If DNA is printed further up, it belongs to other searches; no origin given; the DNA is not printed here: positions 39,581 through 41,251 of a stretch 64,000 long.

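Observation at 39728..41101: Fused cytidylyltransferase-reductase (CDP-ribitol synthase) inside an E. coli kps locus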

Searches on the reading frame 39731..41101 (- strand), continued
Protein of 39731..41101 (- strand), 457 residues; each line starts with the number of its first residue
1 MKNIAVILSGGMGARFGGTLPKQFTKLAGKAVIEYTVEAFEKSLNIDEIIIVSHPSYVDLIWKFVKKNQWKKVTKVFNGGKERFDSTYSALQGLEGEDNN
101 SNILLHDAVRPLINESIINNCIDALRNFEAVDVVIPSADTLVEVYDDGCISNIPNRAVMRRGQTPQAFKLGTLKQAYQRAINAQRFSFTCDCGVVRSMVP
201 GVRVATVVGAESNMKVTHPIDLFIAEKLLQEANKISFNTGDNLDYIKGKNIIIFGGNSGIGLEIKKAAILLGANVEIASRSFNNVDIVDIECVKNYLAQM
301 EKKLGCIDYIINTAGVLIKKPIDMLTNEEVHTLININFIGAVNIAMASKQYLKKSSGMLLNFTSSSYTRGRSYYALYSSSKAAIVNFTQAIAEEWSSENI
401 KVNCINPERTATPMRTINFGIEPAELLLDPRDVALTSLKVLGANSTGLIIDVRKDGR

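Call 24: find_homologous_proteins(query=window:39731-41101:-, max_evalue=1e-30)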
Query window:39731-41101:- (457 aa): 7951 proteins with E <= 1e-30 among 8000 candidates; the best 120 are listed.
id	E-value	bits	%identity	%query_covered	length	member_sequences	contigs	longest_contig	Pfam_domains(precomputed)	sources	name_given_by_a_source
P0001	0.0e+0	1009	100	100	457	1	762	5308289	PF08659.17,PF01128.26,PF13561.13,PF00106.32,PF12804.14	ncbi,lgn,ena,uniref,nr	ncbi:D-ribitol-5-phosphate cytidylyltransferase [Escherichia coli]|uniref:2-C-methyl-D-erythritol 4-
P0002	0.0e+0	1009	100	100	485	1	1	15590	PF08659.17,PF01128.26,PF13561.13,PF00106.32,PF12804.14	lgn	-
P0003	0.0e+0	1008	100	100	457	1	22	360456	PF08659.17,PF01128.26,PF13561.13,PF00106.32,PF12804.14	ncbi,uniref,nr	ncbi:bifunctional cytidylyltransferase/SDR family oxidoreductase [Escherichia coli]|uniref:bifunctio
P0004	0.0e+0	1008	100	100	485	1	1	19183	PF08659.17,PF01128.26,PF13561.13,PF00106.32,PF12804.14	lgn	-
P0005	0.0e+0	1008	100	100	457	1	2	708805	PF08659.17,PF01128.26,PF13561.13,PF00106.32,PF12804.14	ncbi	ncbi:TPA: D-ribitol-5-phosphate cytidylyltransferase [Escherichia coli]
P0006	1.8e-298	1007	100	100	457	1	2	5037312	PF08659.17,PF01128.26,PF13561.13,PF00106.32,PF12804.14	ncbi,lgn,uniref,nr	ncbi:pyrophosphorylase [Escherichia coli]|uniref:bifunctional cytidylyltransferase/SDR family oxidor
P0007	1.8e-298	1007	100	100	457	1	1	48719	PF08659.17,PF01128.26,PF13561.13,PF00106.32,PF12804.14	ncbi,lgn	ncbi:D-ribitol-5-phosphate cytidylyltransferase [Escherichia coli]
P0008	2.1e-298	1007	100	100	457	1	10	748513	PF08659.17,PF01128.26,PF13561.13,PF00106.32,PF12804.14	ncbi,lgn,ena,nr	ncbi:SDR family NAD(P)-dependent oxidoreductase [Escherichia coli]|nr:bifunctional cytidylyltransfer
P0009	2.2e-298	1007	100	100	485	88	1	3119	PF08659.17,PF01128.26,PF13561.13,PF00106.32,PF12804.14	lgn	-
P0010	2.2e-298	1007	100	100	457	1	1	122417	PF08659.17,PF01128.26,PF13561.13,PF00106.32,PF12804.14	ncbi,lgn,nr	ncbi:TPA: bifunctional cytidylyltransferase/SDR family oxidoreductase [Escherichia coli]|nr:bifuncti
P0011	2.3e-298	1007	100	100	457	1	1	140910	PF08659.17,PF01128.26,PF13561.13,PF00106.32,PF12804.14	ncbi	-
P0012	2.7e-298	1007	100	100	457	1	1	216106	PF08659.17,PF01128.26,PF13561.13,PF00106.32,PF12804.14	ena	-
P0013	3.0e-298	1007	100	100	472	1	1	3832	PF08659.17,PF01128.26,PF13561.13,PF00106.32,PF12804.14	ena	-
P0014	3.3e-298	1007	100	100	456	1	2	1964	PF08659.17,PF01128.26,PF13561.13,PF00106.32,PF12804.14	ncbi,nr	ncbi:TPA: bifunctional cytidylyltransferase/SDR family oxidoreductase, partial [Escherichia coli]|nr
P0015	3.4e-298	1007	100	100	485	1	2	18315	PF08659.17,PF01128.26,PF13561.13,PF00106.32,PF12804.14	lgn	-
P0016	4.0e-298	1006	100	100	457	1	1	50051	PF08659.17,PF01128.26,PF13561.13,PF00106.32,PF12804.14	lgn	-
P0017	4.9e-298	1006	100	100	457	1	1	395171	PF08659.17,PF01128.26,PF13561.13,PF00106.32,PF12804.14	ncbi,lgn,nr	ncbi:TPA: bifunctional cytidylyltransferase/SDR family oxidoreductase [Escherichia coli]|nr:bifuncti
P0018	1.0e-297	1005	100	100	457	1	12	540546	PF08659.17,PF01128.26,PF13561.13,PF00106.32,PF12804.14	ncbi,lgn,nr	ncbi:bifunctional cytidylyltransferase/SDR family oxidoreductase [Escherichia coli]|nr:bifunctional 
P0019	1.1e-297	1005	100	100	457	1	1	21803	PF08659.17,PF01128.26,PF13561.13,PF00106.32,PF12804.14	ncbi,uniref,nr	ncbi:bifunctional cytidylyltransferase/SDR family oxidoreductase [Escherichia coli]|uniref:bifunctio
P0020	1.5e-297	1004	100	100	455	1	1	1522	PF08659.17,PF01128.26,PF13561.13,PF00106.32,PF12804.14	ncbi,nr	ncbi:TPA: bifunctional cytidylyltransferase/SDR family oxidoreductase, partial [Escherichia coli]|nr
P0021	2.3e-297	1004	100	100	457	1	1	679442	PF08659.17,PF01128.26,PF13561.13,PF00106.32,PF12804.14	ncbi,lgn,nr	ncbi:TPA: bifunctional cytidylyltransferase/SDR family oxidoreductase [Escherichia coli]|nr:bifuncti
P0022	4.9e-297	1003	100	100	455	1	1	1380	PF08659.17,PF01128.26,PF13561.13,PF00106.32,PF12804.14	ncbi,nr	ncbi:bifunctional cytidylyltransferase/SDR family oxidoreductase, partial [Escherichia coli]|nr:bifu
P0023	6.2e-297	1002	100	99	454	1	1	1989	PF08659.17,PF01128.26,PF13561.13,PF00106.32,PF12804.14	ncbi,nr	ncbi:TPA: bifunctional cytidylyltransferase/SDR family oxidoreductase, partial [Escherichia coli]|nr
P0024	8.9e-297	1002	99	100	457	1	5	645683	PF08659.17,PF01128.26,PF13561.13,PF00106.32,PF12804.14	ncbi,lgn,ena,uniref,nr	ncbi:bifunctional cytidylyltransferase/SDR family oxidoreductase [Escherichia sp. 93.1518]|uniref:bi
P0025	9.1e-297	1002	99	100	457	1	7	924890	PF08659.17,PF01128.26,PF13561.13,PF00106.32,PF12804.14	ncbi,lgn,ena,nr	ncbi:bifunctional cytidylyltransferase/SDR family oxidoreductase [Escherichia coli]|nr:bifunctional 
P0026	1.1e-296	1002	96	100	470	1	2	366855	PF08659.17,PF01128.26,PF13561.13,PF00106.32,PF12804.14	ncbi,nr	ncbi:bifunctional cytidylyltransferase/SDR family oxidoreductase [Escherichia coli]|nr:bifunctional 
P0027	1.7e-296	1001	99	100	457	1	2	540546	PF08659.17,PF01128.26,PF13561.13,PF00106.32,PF12804.14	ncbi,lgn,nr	ncbi:bifunctional cytidylyltransferase/SDR family oxidoreductase [Escherichia coli]|nr:bifunctional 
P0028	2.1e-296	1001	100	100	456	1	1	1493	PF08659.17,PF01128.26,PF13561.13,PF00106.32,PF12804.14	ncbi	ncbi:bifunctional cytidylyltransferase/SDR family oxidoreductase, partial [Escherichia coli]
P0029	2.5e-296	1000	99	100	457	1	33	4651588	PF08659.17,PF01128.26,PF13561.13,PF00106.32,PF12804.14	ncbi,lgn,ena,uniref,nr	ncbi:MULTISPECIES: D-ribitol-5-phosphate cytidylyltransferase [Escherichia]|uniref:D-ribitol-5-phosp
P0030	3.1e-296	1000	99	100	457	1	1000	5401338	PF08659.17,PF01128.26,PF13561.13,PF00106.32,PF12804.14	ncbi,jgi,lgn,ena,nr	ncbi:TPA: pyrophosphorylase [Escherichia coli]|nr:bifunctional cytidylyltransferase/SDR family oxido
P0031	3.1e-296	1000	99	100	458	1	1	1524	PF08659.17,PF01128.26,PF13561.13,PF00106.32,PF12804.14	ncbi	ncbi:bifunctional cytidylyltransferase/SDR family oxidoreductase, partial [Escherichia coli]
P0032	3.2e-296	1000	99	100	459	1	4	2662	PF08659.17,PF01128.26,PF13561.13,PF00106.32,PF12804.14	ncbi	ncbi:TPA: D-ribitol-5-phosphate cytidylyltransferase, partial [Escherichia coli]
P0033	3.2e-296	1000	99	100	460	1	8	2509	PF08659.17,PF01128.26,PF13561.13,PF00106.32,PF12804.14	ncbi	ncbi:TPA: D-ribitol-5-phosphate cytidylyltransferase, partial [Escherichia coli]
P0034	3.2e-296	1000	99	100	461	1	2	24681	PF08659.17,PF01128.26,PF13561.13,PF00106.32,PF12804.14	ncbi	ncbi:TPA: D-ribitol-5-phosphate cytidylyltransferase, partial [Escherichia coli]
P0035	3.2e-296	1000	99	100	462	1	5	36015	PF08659.17,PF01128.26,PF13561.13,PF00106.32,PF12804.14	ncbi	ncbi:TPA: D-ribitol-5-phosphate cytidylyltransferase, partial [Escherichia coli]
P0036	3.3e-296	1000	99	100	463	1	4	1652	PF08659.17,PF01128.26,PF13561.13,PF00106.32,PF12804.14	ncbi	ncbi:TPA: D-ribitol-5-phosphate cytidylyltransferase, partial [Escherichia coli]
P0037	3.3e-296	1000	99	100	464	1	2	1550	PF08659.17,PF01128.26,PF13561.13,PF00106.32,PF12804.14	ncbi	ncbi:TPA: D-ribitol-5-phosphate cytidylyltransferase, partial [Escherichia coli]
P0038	3.3e-296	1000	99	100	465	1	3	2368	PF08659.17,PF01128.26,PF13561.13,PF00106.32,PF12804.14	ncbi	ncbi:TPA: D-ribitol-5-phosphate cytidylyltransferase, partial [Escherichia coli]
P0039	3.3e-296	1000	99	100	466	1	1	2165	PF08659.17,PF01128.26,PF13561.13,PF00106.32,PF12804.14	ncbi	ncbi:TPA: D-ribitol-5-phosphate cytidylyltransferase, partial [Escherichia coli]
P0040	3.4e-296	1000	99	100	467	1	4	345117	PF08659.17,PF01128.26,PF13561.13,PF00106.32,PF12804.14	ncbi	ncbi:TPA: D-ribitol-5-phosphate cytidylyltransferase, partial [Escherichia coli]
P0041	3.4e-296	1000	99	100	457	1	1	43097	PF08659.17,PF01128.26,PF13561.13,PF00106.32,PF12804.14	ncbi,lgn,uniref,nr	ncbi:bifunctional cytidylyltransferase/SDR family oxidoreductase [Escherichia coli]|uniref:bifunctio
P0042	3.4e-296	1000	99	100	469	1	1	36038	PF08659.17,PF01128.26,PF13561.13,PF00106.32,PF12804.14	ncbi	ncbi:D-ribitol-5-phosphate cytidylyltransferase, partial [Escherichia coli]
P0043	3.9e-296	1000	99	100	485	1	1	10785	PF08659.17,PF01128.26,PF13561.13,PF00106.32,PF12804.14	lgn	-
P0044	3.9e-296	1000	99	100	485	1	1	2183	PF08659.17,PF01128.26,PF13561.13,PF00106.32,PF12804.14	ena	-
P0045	6.1e-296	999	100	99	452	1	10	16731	PF08659.17,PF01128.26,PF13561.13,PF00106.32,PF12804.14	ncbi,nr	ncbi:SDR family NAD(P)-dependent oxidoreductase, partial [Escherichia coli]|nr:SDR family NAD(P)-dep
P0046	6.2e-296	999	99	100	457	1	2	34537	PF08659.17,PF01128.26,PF13561.13,PF00106.32,PF12804.14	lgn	-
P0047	7.0e-296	999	100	99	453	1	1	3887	PF08659.17,PF01128.26,PF13561.13,PF00106.32,PF12804.14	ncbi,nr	ncbi:TPA: bifunctional cytidylyltransferase/SDR family oxidoreductase, partial [Escherichia coli]|nr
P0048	7.1e-296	999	99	100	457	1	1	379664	PF08659.17,PF01128.26,PF13561.13,PF00106.32,PF12804.14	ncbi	-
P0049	8.0e-296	999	99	100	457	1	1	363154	PF08659.17,PF01128.26,PF13561.13,PF00106.32,PF12804.14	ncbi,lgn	-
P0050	8.8e-296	999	99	100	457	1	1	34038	PF08659.17,PF01128.26,PF13561.13,PF00106.32,PF12804.14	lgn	-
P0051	9.3e-296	998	99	100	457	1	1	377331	PF08659.17,PF01128.26,PF13561.13,PF00106.32,PF12804.14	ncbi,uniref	ncbi:bifunctional cytidylyltransferase/SDR family oxidoreductase [Escherichia coli]|uniref:bifunctio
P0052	9.5e-296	998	99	100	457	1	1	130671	PF08659.17,PF01128.26,PF13561.13,PF00106.32,PF12804.14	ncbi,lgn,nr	ncbi:TPA: bifunctional cytidylyltransferase/SDR family oxidoreductase [Escherichia coli]|nr:bifuncti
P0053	1.0e-295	998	99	100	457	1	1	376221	PF08659.17,PF01128.26,PF13561.13,PF00106.32,PF12804.14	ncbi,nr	ncbi:bifunctional cytidylyltransferase/SDR family oxidoreductase [Escherichia coli]|nr:bifunctional 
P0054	1.1e-295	998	99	100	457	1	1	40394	PF08659.17,PF01128.26,PF13561.13,PF00106.32,PF12804.14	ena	-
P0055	1.1e-295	998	99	100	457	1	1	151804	PF08659.17,PF01128.26,PF13561.13,PF00106.32,PF12804.14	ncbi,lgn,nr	ncbi:TPA: bifunctional cytidylyltransferase/SDR family oxidoreductase [Escherichia coli]|nr:bifuncti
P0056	1.1e-295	998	99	100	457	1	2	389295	PF08659.17,PF01128.26,PF13561.13,PF00106.32,PF12804.14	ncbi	ncbi:TPA: D-ribitol-5-phosphate cytidylyltransferase [Escherichia coli]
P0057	1.3e-295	998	99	100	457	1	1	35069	PF08659.17,PF01128.26,PF13561.13,PF00106.32,PF12804.14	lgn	-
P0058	1.3e-295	998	99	100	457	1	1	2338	PF08659.17,PF01128.26,PF13561.13,PF00106.32,PF12804.14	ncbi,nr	ncbi:SDR family NAD(P)-dependent oxidoreductase [Escherichia coli]|nr:SDR family NAD(P)-dependent ox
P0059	1.3e-295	998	99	100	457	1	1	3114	PF08659.17,PF01128.26,PF13561.13,PF00106.32,PF12804.14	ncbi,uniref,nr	ncbi:bifunctional cytidylyltransferase/SDR family oxidoreductase [Escherichia coli]|uniref:bifunctio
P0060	1.6e-295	998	99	100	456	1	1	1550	PF08659.17,PF01128.26,PF13561.13,PF00106.32,PF12804.14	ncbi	ncbi:TPA: D-ribitol-5-phosphate cytidylyltransferase, partial [Escherichia coli]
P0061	1.8e-295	997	99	100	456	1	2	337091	PF08659.17,PF01128.26,PF13561.13,PF00106.32,PF12804.14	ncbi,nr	ncbi:bifunctional cytidylyltransferase/SDR family oxidoreductase [Escherichia coli]|nr:bifunctional 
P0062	1.8e-295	997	99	100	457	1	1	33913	PF08659.17,PF01128.26,PF13561.13,PF00106.32,PF12804.14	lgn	-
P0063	1.8e-295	997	99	100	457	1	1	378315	PF08659.17,PF01128.26,PF13561.13,PF00106.32,PF12804.14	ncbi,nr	ncbi:bifunctional cytidylyltransferase/SDR family oxidoreductase [Escherichia coli]|nr:bifunctional 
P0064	1.9e-295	997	99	100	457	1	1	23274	PF08659.17,PF01128.26,PF13561.13,PF00106.32,PF12804.14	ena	-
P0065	1.9e-295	997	99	100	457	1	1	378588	PF08659.17,PF01128.26,PF13561.13,PF00106.32,PF12804.14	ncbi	ncbi:TPA: D-ribitol-5-phosphate cytidylyltransferase [Escherichia coli]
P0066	2.1e-295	997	99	100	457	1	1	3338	PF08659.17,PF01128.26,PF13561.13,PF00106.32,PF12804.14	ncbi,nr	ncbi:TPA: bifunctional cytidylyltransferase/SDR family oxidoreductase [Escherichia coli]|nr:bifuncti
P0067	2.1e-295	997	99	100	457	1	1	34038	PF08659.17,PF01128.26,PF13561.13,PF00106.32,PF12804.14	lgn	-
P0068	2.3e-295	997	99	100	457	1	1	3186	PF08659.17,PF01128.26,PF13561.13,PF00106.32,PF12804.14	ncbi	ncbi:TPA: D-ribitol-5-phosphate cytidylyltransferase [Escherichia coli]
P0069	2.4e-295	997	99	100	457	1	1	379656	PF08659.17,PF01128.26,PF13561.13,PF00106.32,PF12804.14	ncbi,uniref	ncbi:D-ribitol-5-phosphate cytidylyltransferase [Escherichia coli]|uniref:D-ribitol-5-phosphate cyti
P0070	2.9e-295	997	99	100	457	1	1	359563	PF08659.17,PF01128.26,PF13561.13,PF00106.32,PF12804.14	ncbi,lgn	ncbi:bifunctional cytidylyltransferase/SDR family oxidoreductase [Escherichia coli]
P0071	2.9e-295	997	99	100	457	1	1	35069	PF08659.17,PF01128.26,PF13561.13,PF00106.32,PF12804.14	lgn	-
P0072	3.0e-295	997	99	100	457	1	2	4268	PF08659.17,PF01128.26,PF13561.13,PF00106.32,PF12804.14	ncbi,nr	ncbi:TPA: bifunctional cytidylyltransferase/SDR family oxidoreductase [Escherichia coli]|nr:bifuncti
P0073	3.0e-295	997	99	100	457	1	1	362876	PF08659.17,PF01128.26,PF13561.13,PF00106.32,PF12804.14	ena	-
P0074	3.4e-295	997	99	100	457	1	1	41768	PF08659.17,PF01128.26,PF13561.13,PF00106.32,PF12804.14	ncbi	ncbi:TPA: D-ribitol-5-phosphate cytidylyltransferase [Escherichia coli]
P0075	3.6e-295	997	99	100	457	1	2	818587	PF08659.17,PF01128.26,PF13561.13,PF00106.32,PF12804.14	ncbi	ncbi:MAG: D-ribitol-5-phosphate cytidylyltransferase [Escherichia coli]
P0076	3.6e-295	997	99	100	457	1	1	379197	PF08659.17,PF01128.26,PF13561.13,PF00106.32,PF12804.14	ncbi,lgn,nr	ncbi:TPA: bifunctional cytidylyltransferase/SDR family oxidoreductase [Escherichia coli]|nr:bifuncti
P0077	3.8e-295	996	100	99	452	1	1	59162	PF08659.17,PF01128.26,PF13561.13,PF00106.32,PF12804.14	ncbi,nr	ncbi:bifunctional cytidylyltransferase/SDR family oxidoreductase, partial [Escherichia coli]|nr:bifu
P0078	5.2e-295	996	99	100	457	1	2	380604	PF08659.17,PF01128.26,PF13561.13,PF00106.32,PF12804.14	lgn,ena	-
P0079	7.1e-295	996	99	100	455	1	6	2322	PF08659.17,PF01128.26,PF13561.13,PF00106.32,PF12804.14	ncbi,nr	ncbi:TPA: bifunctional cytidylyltransferase/SDR family oxidoreductase, partial [Escherichia coli]|nr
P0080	7.5e-295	995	98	100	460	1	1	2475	PF08659.17,PF01128.26,PF13561.13,PF00106.32,PF12804.14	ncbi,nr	ncbi:bifunctional cytidylyltransferase/SDR family oxidoreductase [Escherichia coli]|nr:bifunctional 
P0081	9.6e-295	995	98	100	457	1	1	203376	PF08659.17,PF01128.26,PF13561.13,PF00106.32,PF12804.14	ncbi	-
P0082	1.3e-294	995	98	100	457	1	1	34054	PF08659.17,PF01128.26,PF13561.13,PF00106.32,PF12804.14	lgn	-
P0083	1.9e-294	994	99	100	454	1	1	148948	PF08659.17,PF01128.26,PF13561.13,PF00106.32,PF12804.14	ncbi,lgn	ncbi:bifunctional cytidylyltransferase/SDR family oxidoreductase [Escherichia coli]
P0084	2.4e-294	994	99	100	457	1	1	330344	PF08659.17,PF01128.26,PF13561.13,PF00106.32,PF12804.14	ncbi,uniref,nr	ncbi:bifunctional cytidylyltransferase/SDR family oxidoreductase [Escherichia coli]|uniref:bifunctio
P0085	2.4e-294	994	99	100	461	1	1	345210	PF08659.17,PF01128.26,PF13561.13,PF00106.32,PF12804.14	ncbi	-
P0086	2.6e-294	994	98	100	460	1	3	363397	PF08659.17,PF01128.26,PF13561.13,PF00106.32,PF12804.14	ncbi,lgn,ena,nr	ncbi:bifunctional cytidylyltransferase/SDR family oxidoreductase [Escherichia coli]|nr:bifunctional 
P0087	8.9e-294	992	99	99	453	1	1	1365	PF08659.17,PF01128.26,PF13561.13,PF00106.32,PF12804.14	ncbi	ncbi:TPA: D-ribitol-5-phosphate cytidylyltransferase, partial [Escherichia coli]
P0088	1.0e-293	992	98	100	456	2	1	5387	PF08659.17,PF01128.26,PF13561.13,PF00106.32,PF12804.14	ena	-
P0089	3.0e-293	990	99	99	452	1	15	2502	PF08659.17,PF01128.26,PF13561.13,PF00106.32,PF12804.14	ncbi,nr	ncbi:TPA: bifunctional cytidylyltransferase/SDR family oxidoreductase, partial [Escherichia coli]|nr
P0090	9.0e-293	989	99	99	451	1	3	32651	PF08659.17,PF01128.26,PF13561.13,PF00106.32,PF12804.14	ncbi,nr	ncbi:TPA: bifunctional cytidylyltransferase/SDR family oxidoreductase, partial [Escherichia coli]|nr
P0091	1.4e-292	988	99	99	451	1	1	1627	PF08659.17,PF01128.26,PF13561.13,PF00106.32,PF12804.14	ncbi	ncbi:TPA: D-ribitol-5-phosphate cytidylyltransferase [Escherichia coli]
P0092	1.7e-292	988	99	99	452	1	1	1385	PF08659.17,PF01128.26,PF13561.13,PF00106.32,PF12804.14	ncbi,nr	ncbi:bifunctional cytidylyltransferase/SDR family oxidoreductase, partial [Escherichia marmotae]|nr:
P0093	1.8e-292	988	99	99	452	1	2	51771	PF08659.17,PF01128.26,PF13561.13,PF00106.32,PF12804.14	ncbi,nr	ncbi:bifunctional cytidylyltransferase/SDR family oxidoreductase, partial [Escherichia coli]|nr:bifu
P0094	2.2e-292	987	98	100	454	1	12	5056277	PF08659.17,PF01128.26,PF13561.13,PF00106.32,PF12804.14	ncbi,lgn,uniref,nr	ncbi:bifunctional cytidylyltransferase/SDR family oxidoreductase [Escherichia coli]|uniref:bifunctio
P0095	2.8e-292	987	99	98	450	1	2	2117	PF08659.17,PF01128.26,PF13561.13,PF00106.32,PF12804.14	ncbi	ncbi:TPA: SDR family NAD(P)-dependent oxidoreductase, partial [Escherichia coli]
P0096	3.1e-292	987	100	98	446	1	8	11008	PF08659.17,PF01128.26,PF13561.13,PF00106.32,PF12804.14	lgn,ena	-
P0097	9.9e-292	985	99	98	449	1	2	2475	PF08659.17,PF01128.26,PF13561.13,PF00106.32,PF12804.14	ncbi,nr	ncbi:TPA: SDR family NAD(P)-dependent oxidoreductase, partial [Escherichia coli]|nr:bifunctional cyt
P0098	1.6e-291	984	100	97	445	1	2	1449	PF08659.17,PF01128.26,PF13561.13,PF00106.32,PF12804.14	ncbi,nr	ncbi:TPA: bifunctional cytidylyltransferase/SDR family oxidoreductase, partial [Escherichia coli]|nr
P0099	3.4e-291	983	99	98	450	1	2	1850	PF08659.17,PF01128.26,PF13561.13,PF00106.32,PF12804.14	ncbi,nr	ncbi:TPA: bifunctional cytidylyltransferase/SDR family oxidoreductase, partial [Escherichia coli]|nr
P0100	3.6e-291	983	99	98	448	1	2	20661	PF08659.17,PF01128.26,PF13561.13,PF00106.32,PF12804.14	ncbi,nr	ncbi:TPA: bifunctional cytidylyltransferase/SDR family oxidoreductase, partial [Escherichia coli]|nr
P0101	9.9e-291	982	100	97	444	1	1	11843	PF08659.17,PF01128.26,PF13561.13,PF00106.32,PF12804.14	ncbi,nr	ncbi:MAG: bifunctional cytidylyltransferase/SDR family oxidoreductase, partial [Escherichia coli]|nr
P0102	1.2e-289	978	99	98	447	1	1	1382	PF08659.17,PF01128.26,PF13561.13,PF00106.32,PF12804.14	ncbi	ncbi:TPA: D-ribitol-5-phosphate cytidylyltransferase, partial [Escherichia coli]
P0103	1.5e-289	978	99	98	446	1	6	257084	PF08659.17,PF01128.26,PF13561.13,PF00106.32,PF12804.14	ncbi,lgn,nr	ncbi:TPA: bifunctional cytidylyltransferase/SDR family oxidoreductase [Escherichia coli]|nr:bifuncti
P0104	2.3e-289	977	100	97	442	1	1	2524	PF08659.17,PF01128.26,PF13561.13,PF00106.32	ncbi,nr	ncbi:SDR family NAD(P)-dependent oxidoreductase, partial [Escherichia coli]|nr:SDR family NAD(P)-dep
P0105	7.6e-289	976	99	97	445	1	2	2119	PF08659.17,PF01128.26,PF13561.13,PF00106.32,PF12804.14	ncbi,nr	ncbi:TPA: bifunctional cytidylyltransferase/SDR family oxidoreductase, partial [Escherichia coli]|nr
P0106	2.9e-288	974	99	97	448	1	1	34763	PF08659.17,PF01128.26,PF13561.13,PF00106.32,PF12804.14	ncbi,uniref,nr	ncbi:bifunctional cytidylyltransferase/SDR family oxidoreductase [Escherichia coli]|uniref:bifunctio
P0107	3.5e-288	974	99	97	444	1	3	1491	PF08659.17,PF01128.26,PF13561.13,PF00106.32,PF12804.14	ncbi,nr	ncbi:TPA: bifunctional cytidylyltransferase/SDR family oxidoreductase, partial [Escherichia coli]|nr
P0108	6.7e-288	973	99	97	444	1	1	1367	PF08659.17,PF01128.26,PF13561.13,PF00106.32,PF12804.14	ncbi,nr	ncbi:TPA: bifunctional cytidylyltransferase/SDR family oxidoreductase, partial [Escherichia coli]|nr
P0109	7.1e-288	972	99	97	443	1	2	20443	PF08659.17,PF01128.26,PF13561.13,PF00106.32,PF12804.14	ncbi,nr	ncbi:TPA: bifunctional cytidylyltransferase/SDR family oxidoreductase, partial [Escherichia coli]|nr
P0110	1.3e-287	972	99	97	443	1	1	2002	PF08659.17,PF01128.26,PF13561.13,PF00106.32,PF12804.14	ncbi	ncbi:D-ribitol-5-phosphate cytidylyltransferase, partial [Escherichia coli]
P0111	4.0e-287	970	97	100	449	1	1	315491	PF08659.17,PF01128.26,PF13561.13,PF00106.32,PF12804.14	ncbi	-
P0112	4.3e-287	970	99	97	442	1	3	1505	PF08659.17,PF01128.26,PF13561.13,PF00106.32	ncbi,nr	ncbi:TPA: SDR family NAD(P)-dependent oxidoreductase, partial [Escherichia coli]|nr:bifunctional cyt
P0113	7.9e-287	969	100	96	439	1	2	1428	PF08659.17,PF01128.26,PF13561.13,PF00106.32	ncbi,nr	ncbi:TPA: bifunctional cytidylyltransferase/SDR family oxidoreductase, partial [Escherichia coli]|nr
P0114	3.6e-286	967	100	96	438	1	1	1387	PF08659.17,PF01128.26,PF13561.13,PF00106.32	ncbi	ncbi:bifunctional cytidylyltransferase/SDR family oxidoreductase, partial [Escherichia coli]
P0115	1.2e-285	965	100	96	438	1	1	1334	PF08659.17,PF01128.26,PF13561.13,PF00106.32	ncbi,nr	ncbi:bifunctional cytidylyltransferase/SDR family oxidoreductase, partial [Escherichia coli]|nr:bifu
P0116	1.5e-284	962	99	96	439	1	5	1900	PF08659.17,PF01128.26,PF13561.13,PF00106.32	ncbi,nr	ncbi:TPA: SDR family NAD(P)-dependent oxidoreductase, partial [Escherichia coli]|nr:bifunctional cyt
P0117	1.6e-284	961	100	95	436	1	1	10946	PF08659.17,PF01128.26,PF13561.13,PF00106.32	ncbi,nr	ncbi:SDR family NAD(P)-dependent oxidoreductase, partial [Escherichia coli]|nr:SDR family NAD(P)-dep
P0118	7.3e-284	959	100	95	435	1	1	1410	PF08659.17,PF01128.26,PF13561.13,PF00106.32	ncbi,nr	ncbi:bifunctional cytidylyltransferase/SDR family oxidoreductase, partial [Escherichia coli]|nr:bifu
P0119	2.8e-283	957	99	96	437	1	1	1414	PF08659.17,PF01128.26,PF13561.13,PF00106.32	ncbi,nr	ncbi:bifunctional cytidylyltransferase/SDR family oxidoreductase, partial [Escherichia coli]|nr:bifu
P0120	3.0e-283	957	98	97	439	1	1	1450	PF08659.17,PF01128.26,PF13561.13,PF00106.32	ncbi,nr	ncbi:TPA: bifunctional cytidylyltransferase/SDR family oxidoreductase, partial [Escherichia coli]|nr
